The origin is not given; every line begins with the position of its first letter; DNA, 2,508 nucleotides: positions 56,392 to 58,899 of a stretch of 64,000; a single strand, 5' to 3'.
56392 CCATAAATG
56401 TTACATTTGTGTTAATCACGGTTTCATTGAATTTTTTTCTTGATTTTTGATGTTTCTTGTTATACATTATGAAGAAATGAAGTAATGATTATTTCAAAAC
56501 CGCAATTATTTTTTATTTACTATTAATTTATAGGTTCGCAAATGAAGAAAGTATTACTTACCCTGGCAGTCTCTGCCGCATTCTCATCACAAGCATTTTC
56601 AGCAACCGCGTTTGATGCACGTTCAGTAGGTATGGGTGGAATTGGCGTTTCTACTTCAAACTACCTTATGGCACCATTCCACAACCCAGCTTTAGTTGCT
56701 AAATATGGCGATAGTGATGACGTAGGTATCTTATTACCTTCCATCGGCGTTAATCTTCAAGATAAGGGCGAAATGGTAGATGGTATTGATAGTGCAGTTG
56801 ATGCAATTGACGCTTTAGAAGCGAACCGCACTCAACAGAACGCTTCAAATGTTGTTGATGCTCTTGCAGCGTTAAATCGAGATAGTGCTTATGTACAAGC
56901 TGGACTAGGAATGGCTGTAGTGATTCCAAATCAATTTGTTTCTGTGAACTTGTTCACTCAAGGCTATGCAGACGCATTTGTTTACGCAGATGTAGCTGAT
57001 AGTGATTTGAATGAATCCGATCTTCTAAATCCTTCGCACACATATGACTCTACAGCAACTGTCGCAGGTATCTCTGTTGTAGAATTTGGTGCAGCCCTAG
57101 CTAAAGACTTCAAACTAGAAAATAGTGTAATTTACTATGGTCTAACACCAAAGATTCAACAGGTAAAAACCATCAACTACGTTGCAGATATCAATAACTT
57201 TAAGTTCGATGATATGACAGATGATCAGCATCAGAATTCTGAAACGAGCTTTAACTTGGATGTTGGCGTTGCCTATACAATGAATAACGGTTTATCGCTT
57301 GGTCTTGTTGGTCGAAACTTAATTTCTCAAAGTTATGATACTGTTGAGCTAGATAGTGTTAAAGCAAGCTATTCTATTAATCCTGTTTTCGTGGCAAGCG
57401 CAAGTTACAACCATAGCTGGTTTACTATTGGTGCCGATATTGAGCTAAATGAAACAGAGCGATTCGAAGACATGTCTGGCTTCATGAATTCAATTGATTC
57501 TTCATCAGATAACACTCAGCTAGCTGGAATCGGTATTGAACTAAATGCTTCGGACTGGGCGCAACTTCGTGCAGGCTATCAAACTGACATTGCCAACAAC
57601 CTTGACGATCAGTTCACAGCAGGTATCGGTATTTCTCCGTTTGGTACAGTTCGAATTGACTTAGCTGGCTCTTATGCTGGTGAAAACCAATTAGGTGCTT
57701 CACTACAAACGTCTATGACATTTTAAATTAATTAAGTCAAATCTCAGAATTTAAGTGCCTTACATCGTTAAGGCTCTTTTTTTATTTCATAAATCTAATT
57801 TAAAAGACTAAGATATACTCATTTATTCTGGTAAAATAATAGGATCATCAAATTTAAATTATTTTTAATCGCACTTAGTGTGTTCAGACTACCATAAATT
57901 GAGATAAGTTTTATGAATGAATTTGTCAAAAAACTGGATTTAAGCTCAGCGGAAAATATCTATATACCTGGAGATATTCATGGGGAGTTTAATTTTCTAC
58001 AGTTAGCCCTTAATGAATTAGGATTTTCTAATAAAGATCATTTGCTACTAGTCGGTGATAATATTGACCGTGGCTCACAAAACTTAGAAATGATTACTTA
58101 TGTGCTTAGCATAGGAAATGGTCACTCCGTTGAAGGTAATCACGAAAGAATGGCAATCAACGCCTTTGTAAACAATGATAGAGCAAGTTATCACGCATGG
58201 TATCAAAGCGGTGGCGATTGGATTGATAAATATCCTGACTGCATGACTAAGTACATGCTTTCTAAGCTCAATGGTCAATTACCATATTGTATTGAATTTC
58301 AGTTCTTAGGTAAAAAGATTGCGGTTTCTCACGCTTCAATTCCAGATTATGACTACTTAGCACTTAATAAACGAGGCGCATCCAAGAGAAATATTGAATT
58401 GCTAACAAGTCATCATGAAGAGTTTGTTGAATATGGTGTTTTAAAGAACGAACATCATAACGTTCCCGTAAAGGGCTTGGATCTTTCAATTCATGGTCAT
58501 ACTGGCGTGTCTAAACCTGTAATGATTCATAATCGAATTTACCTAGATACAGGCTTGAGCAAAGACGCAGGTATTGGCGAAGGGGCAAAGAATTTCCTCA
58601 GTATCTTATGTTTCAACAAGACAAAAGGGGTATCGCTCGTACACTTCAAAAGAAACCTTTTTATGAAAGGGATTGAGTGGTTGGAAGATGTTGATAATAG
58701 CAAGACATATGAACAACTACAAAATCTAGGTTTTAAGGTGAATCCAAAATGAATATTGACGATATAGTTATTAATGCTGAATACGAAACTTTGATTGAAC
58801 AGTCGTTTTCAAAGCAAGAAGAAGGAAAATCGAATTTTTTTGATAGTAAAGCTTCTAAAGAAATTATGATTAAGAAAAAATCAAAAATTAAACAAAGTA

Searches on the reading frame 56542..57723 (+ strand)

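Call 12: search_protein_families(library=pfam, proteins=[window:56542-57723:+], max_evalue=0.001)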
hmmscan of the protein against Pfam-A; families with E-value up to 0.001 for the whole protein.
window:56542-57723:+ (394 aa): 1 family
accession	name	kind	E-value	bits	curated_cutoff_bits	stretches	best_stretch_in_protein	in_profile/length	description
PF13729.12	TraF_2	-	1.9e-65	221.2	25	1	45-300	1-263/264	F plasmid transfer operon, TraF, protein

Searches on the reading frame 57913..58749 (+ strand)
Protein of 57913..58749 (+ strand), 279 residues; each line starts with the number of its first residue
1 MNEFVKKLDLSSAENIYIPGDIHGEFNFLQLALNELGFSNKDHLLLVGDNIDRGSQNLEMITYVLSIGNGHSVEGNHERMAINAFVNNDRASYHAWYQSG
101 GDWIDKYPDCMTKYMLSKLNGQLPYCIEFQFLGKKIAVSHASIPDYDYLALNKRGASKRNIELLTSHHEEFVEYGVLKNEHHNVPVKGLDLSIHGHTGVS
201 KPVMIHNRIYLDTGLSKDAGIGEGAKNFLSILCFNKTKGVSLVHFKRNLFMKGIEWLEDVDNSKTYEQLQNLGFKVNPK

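Call 12: search_protein_families(library=pfam, proteins=[window:57913-58749:+], max_evalue=0.001)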
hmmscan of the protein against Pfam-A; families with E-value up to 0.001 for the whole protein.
window:57913-58749:+ (279 aa): 1 family
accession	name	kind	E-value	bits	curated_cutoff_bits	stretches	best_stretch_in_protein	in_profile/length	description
PF00149.33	Metallophos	-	6.7e-12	46.7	21.5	1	16-197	3-188/191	Calcineurin-like phosphoesterase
